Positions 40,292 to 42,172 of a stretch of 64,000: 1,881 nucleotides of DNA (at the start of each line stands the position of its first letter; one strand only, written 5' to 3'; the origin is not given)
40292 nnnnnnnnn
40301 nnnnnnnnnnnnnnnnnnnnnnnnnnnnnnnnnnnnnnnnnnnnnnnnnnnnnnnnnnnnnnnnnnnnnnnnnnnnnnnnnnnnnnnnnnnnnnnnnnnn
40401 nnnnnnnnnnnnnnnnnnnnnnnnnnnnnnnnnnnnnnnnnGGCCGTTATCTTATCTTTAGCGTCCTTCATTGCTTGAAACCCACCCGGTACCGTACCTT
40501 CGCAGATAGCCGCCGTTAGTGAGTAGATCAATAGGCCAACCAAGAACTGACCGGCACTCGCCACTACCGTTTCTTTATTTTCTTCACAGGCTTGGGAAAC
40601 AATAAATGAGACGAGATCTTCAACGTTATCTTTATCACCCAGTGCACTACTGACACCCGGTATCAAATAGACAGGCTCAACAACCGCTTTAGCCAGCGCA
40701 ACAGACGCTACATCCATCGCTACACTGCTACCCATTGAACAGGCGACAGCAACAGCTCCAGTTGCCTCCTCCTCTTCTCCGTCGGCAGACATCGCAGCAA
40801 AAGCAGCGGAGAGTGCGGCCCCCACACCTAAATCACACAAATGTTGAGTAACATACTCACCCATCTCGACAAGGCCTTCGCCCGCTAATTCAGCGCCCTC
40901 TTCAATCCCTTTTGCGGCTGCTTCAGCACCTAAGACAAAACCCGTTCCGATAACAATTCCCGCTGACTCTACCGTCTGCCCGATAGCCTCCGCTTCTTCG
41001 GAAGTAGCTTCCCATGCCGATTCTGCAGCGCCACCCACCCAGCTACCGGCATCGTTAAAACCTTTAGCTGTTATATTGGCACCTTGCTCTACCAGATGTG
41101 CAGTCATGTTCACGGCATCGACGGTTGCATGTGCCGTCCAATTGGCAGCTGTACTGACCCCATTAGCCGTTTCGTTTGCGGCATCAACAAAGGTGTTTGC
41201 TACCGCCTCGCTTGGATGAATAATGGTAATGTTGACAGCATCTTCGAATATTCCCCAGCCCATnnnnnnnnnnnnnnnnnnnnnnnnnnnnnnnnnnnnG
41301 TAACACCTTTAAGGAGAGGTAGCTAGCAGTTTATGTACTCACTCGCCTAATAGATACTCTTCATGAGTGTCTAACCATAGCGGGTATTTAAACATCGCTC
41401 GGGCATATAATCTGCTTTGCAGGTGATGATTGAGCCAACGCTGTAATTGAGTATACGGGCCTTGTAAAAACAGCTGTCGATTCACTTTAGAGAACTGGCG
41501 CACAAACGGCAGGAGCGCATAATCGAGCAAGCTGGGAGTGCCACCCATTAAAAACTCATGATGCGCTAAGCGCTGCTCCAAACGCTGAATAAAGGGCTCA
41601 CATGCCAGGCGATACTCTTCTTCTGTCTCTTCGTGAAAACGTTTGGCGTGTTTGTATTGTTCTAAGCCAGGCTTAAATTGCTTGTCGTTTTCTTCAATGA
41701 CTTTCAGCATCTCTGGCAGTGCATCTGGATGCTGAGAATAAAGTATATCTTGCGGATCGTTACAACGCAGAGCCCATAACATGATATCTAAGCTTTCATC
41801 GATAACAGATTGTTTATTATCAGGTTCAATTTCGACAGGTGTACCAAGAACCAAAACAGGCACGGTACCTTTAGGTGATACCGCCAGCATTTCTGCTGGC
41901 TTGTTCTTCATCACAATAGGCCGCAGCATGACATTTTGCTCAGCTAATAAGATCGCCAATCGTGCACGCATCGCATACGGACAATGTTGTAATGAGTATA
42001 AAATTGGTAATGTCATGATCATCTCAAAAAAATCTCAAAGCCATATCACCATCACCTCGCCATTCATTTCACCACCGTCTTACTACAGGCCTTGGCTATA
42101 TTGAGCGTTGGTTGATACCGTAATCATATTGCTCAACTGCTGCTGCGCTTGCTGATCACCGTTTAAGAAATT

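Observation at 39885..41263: Two-gene operon: repeat protein coupled to an Asp/Asn beta-hydroxylase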

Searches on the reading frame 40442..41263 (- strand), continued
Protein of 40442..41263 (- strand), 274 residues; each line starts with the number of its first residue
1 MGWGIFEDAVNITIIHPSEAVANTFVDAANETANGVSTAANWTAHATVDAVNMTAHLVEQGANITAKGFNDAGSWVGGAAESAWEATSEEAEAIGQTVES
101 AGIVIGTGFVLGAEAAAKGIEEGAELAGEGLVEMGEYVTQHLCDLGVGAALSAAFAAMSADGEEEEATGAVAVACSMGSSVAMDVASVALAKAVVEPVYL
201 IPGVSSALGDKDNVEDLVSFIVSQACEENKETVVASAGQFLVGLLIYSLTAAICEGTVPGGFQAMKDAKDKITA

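Call 60: search_protein_families(library=pfam, proteins=[P0003, P0007, P0010, P0012, P0016, P0017, P0018, P0020, P0022, P0024], max_evalue=1)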
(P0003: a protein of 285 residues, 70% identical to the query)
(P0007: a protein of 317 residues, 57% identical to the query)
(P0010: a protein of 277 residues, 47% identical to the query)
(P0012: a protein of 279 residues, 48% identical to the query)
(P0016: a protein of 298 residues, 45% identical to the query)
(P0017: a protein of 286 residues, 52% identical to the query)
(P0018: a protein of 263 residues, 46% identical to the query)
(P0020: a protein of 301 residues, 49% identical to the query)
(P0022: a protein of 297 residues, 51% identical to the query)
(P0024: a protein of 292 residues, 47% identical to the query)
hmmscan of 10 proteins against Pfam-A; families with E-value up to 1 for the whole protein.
P0003 (285 aa): 1 family
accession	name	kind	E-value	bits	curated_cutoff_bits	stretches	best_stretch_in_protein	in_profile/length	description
PF12471.13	GTP_CH_N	-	0.11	12.7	25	1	191-222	151-182/193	GTP cyclohydrolase N terminal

P0007 (317 aa): 1 family
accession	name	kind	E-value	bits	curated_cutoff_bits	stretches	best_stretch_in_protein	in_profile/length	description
PF01387.22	Synuclein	-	0.29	11.8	23.3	1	13-92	6-86/134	Synuclein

P0010 (277 aa): 2 families
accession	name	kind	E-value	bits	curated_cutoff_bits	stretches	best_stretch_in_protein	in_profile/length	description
PF06911.18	Senescence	-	0.0078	16.6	24.6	2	47-132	55-133/184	Senescence domain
PF01387.22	Synuclein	-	0.52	11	23.3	0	20-112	13-102/134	Synuclein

P0012 (279 aa): 0 families

P0016 (298 aa): 1 family
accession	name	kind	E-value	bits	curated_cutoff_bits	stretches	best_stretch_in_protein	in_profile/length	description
PF03006.26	HlyIII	-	0.012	15.7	26.2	1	173-276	89-192/224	Haemolysin-III related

P0017 (286 aa): 4 families
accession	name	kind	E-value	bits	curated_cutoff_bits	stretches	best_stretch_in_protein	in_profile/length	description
PF01025.24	GrpE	-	0.019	15.1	25.8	1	21-92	8-79/165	GrpE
PF19195.5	DUF5870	-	0.033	13.6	25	1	5-106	94-195/488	Family of unknown function (DUF5870)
PF06451.17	Moricin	-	0.034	14.3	27.6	1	124-152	24-52/62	Moricin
PF06911.18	Senescence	-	0.34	11.2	24.6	1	11-142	14-133/184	Senescence domain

P0018 (263 aa): 1 family
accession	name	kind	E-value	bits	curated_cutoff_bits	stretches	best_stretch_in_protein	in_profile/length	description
PF01387.22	Synuclein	-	0.027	15.1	23.3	1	97-182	13-94/134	Synuclein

P0020 (301 aa): 0 families

P0022 (297 aa): 1 family
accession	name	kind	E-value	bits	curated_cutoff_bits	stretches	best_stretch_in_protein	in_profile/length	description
PF16008.10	DUF4778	-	0.18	12.1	27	1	15-117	117-217/284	Domain of unknown function (DUF4778)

P0024 (292 aa): 0 families

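Call 61: find_encoding_contigs(protein=P0003, flank=4000, max_places=1)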
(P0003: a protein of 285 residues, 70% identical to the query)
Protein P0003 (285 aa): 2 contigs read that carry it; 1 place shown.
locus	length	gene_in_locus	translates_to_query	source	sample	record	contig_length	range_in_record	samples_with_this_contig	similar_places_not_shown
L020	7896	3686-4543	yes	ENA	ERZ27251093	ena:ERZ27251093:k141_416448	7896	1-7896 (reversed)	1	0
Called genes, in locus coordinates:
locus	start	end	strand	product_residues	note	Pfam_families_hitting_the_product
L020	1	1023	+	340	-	?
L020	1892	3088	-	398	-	PF09994:T6SS_Tle1-like_cat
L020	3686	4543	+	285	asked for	-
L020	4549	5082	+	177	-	PF05118:Asp_Arg_Hydrox, PF07883:Cupin_2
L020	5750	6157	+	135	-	PF00903:Glyoxalase (weak)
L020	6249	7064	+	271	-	PF00376:MerR, PF13411:MerR_1, PF06445:GyrI-like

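Call 66: search_protein_families(library=pfam, proteins=[L004:7470-10811:-], max_evalue=0.01)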
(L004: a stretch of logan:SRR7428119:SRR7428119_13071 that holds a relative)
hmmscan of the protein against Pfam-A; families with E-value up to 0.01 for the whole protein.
L004:7470-10811:- (1113 aa): 2 families
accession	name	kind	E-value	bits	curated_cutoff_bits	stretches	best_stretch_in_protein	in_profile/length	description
PF07693.20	KAP_NTPase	-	1e-29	104.2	20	2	743-1015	78-290/293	KAP family P-loop domain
PF13191.12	AAA_16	-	0.0055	17.7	32.6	0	406-485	20-85/167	AAA ATPase domain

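Call 72: search_protein_families(library=padloc, proteins=[window:40442-41263:-], max_evalue=0.1)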
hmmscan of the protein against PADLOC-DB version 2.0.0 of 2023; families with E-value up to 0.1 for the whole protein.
window:40442-41263:- (274 aa): 0 families

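Call 82: fold_search(model_id=the predicted structure, library=viral)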
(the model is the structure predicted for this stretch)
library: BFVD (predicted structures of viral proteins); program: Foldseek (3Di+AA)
matches with E <= 10: 128; with E <= 0.001: 0
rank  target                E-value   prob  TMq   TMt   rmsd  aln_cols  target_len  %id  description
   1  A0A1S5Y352            1.5e-01  0.18  0.16  0.10  32.6       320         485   15  Uncharacterized protein [uncultured archaeal virus]
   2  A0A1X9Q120            3.4e-01  0.21  0.20  0.14  25.1       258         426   11  (no name in the UniProt tables at hand)
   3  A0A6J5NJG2            3.8e-01  0.13  0.16  0.10  40.1       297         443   13  Uncharacterized protein [uncultured Caudovirales phage]
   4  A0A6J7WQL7            4.0e-01  0.09  0.14  0.08  32.0       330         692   14  Uncharacterized protein [uncultured Caudovirales phage]
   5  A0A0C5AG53            7.0e-01  0.14  0.18  0.16  20.0       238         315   19  (no name in the UniProt tables at hand)
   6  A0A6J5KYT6            7.7e-01  0.10  0.16  0.05  23.2       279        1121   17  Uncharacterized protein [uncultured Caudovirales phage]
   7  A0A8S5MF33            8.1e-01  0.51  0.22  0.44   8.4       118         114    7  Uncharacterized protein [Siphoviridae sp. ctWuM9]
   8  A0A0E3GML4            1.0e+00  0.08  0.15  0.04  59.5       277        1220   14  Tail fiber protein [Enterobacteria phage JenK1]
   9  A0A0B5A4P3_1          1.1e+00  0.13  0.21  0.08  28.1       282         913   12  (no name in the UniProt tables at hand)
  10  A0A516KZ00            1.5e+00  0.23  0.19  0.35  10.2       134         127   13  (no name in the UniProt tables at hand)
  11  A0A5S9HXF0            1.5e+00  0.06  0.16  0.12  33.2       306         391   13  Uncharacterized protein [Tenacibaculum phage PTm1]
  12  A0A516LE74            1.6e+00  0.08  0.18  0.09  17.7       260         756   14  (no name in the UniProt tables at hand)
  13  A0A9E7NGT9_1          1.6e+00  0.04  0.11  0.05  30.9       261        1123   19  (no name in the UniProt tables at hand)
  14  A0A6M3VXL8            1.7e+00  0.06  0.16  0.08  23.3       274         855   12  Nonstructural protein 1A [Grey squirrel astrovirus]
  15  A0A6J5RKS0            1.7e+00  0.06  0.17  0.06  27.8       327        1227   12  Uncharacterized protein [uncultured Caudovirales phage]
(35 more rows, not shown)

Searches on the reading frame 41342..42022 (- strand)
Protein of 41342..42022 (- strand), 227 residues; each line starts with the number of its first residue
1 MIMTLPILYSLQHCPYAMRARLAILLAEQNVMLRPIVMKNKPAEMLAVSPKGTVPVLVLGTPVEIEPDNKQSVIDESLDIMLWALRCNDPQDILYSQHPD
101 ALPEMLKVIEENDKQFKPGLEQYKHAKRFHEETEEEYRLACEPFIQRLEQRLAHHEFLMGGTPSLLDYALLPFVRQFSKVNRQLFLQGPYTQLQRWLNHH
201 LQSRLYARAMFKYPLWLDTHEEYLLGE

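Call 3: search_protein_families(library=pfam, proteins=[window:41342-42022:-], max_evalue=0.1)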
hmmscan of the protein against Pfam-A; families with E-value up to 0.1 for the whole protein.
window:41342-42022:- (227 aa): 8 families
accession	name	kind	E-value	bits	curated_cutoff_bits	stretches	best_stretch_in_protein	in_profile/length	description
PF13417.12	GST_N_3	-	4.2e-13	49.9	22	1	8-83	1-66/75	Glutathione S-transferase, N-terminal domain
PF13409.12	GST_N_2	-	9.5e-12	45.8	25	1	13-83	1-66/70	Glutathione S-transferase, N-terminal domain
PF13410.11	GST_C_2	-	2.5e-10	40.7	24.9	1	141-198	11-68/69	Glutathione S-transferase, C-terminal domain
PF00043.30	GST_C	-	4.9e-05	23.9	20.7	1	133-199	23-88/93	Glutathione S-transferase, C-terminal domain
PF14497.11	GST_C_3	-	0.0042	17.7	21.6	1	130-198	20-89/104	Glutathione S-transferase, C-terminal domain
PF02798.26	GST_N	-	0.029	15.1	20.9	1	8-59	5-59/76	Glutathione S-transferase, N-terminal domain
PF22441.2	CLIC-like_N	-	0.082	13.6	23.5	0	11-64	16-69/86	CLIC-like N-terminal domain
PF17171.9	GST_C_6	-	0.092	12.9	28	0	146-175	6-35/64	Glutathione S-transferase, C-terminal domain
